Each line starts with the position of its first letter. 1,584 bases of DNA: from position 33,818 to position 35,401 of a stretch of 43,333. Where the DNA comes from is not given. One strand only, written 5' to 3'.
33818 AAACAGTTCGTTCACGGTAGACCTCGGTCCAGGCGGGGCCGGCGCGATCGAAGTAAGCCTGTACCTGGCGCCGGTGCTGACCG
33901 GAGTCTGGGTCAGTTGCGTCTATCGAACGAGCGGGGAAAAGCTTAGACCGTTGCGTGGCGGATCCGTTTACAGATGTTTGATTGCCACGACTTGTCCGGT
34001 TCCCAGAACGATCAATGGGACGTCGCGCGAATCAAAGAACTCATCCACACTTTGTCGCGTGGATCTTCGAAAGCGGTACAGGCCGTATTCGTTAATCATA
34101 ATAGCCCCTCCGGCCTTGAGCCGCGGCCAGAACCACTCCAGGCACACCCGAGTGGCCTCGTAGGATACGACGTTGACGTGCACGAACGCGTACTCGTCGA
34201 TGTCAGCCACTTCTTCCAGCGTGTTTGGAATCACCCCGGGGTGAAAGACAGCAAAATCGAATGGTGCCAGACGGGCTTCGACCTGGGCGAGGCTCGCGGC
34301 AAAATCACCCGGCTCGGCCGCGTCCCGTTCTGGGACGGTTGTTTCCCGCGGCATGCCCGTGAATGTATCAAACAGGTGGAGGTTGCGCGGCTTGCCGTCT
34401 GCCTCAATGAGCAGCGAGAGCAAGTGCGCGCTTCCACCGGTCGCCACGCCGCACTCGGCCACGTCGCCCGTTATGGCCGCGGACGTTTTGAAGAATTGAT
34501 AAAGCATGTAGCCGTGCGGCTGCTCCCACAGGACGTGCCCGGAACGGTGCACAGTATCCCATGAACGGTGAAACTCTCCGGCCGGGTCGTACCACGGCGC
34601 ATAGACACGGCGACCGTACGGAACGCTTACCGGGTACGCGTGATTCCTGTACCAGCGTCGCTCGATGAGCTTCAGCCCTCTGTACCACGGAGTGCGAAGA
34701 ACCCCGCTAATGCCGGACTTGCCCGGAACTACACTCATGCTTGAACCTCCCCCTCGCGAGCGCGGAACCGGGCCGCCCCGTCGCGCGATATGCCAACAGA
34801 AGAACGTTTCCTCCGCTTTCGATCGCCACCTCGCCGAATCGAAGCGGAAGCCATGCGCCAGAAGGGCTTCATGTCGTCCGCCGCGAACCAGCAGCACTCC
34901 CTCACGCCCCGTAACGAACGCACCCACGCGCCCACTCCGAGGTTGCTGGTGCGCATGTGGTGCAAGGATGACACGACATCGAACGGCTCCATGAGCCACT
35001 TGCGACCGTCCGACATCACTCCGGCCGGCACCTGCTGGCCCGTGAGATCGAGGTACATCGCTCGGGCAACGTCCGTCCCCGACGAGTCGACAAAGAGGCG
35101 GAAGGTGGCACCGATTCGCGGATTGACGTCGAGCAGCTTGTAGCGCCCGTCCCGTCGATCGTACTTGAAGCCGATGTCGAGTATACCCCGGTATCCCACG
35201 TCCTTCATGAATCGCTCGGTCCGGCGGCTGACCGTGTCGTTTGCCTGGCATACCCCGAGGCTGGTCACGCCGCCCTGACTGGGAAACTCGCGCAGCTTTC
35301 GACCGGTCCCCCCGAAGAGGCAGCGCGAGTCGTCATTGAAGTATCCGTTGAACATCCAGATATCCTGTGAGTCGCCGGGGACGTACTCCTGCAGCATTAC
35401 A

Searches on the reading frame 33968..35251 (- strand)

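Call 13: search_protein_families(library=pfam, proteins=[window:33968-35251:-], max_evalue=0.001)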
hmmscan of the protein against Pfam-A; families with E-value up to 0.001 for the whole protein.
window:33968-35251:- (427 aa): 2 families
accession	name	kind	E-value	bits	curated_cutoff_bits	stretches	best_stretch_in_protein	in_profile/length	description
PF05711.17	TylF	-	2.3e-12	47.2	23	1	259-411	90-248/264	Macrocin-O-methyltransferase (TylF)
PF13578.12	Methyltransf_24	-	2e-06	29.1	26.3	1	266-389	2-105/105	Methyltransferase domain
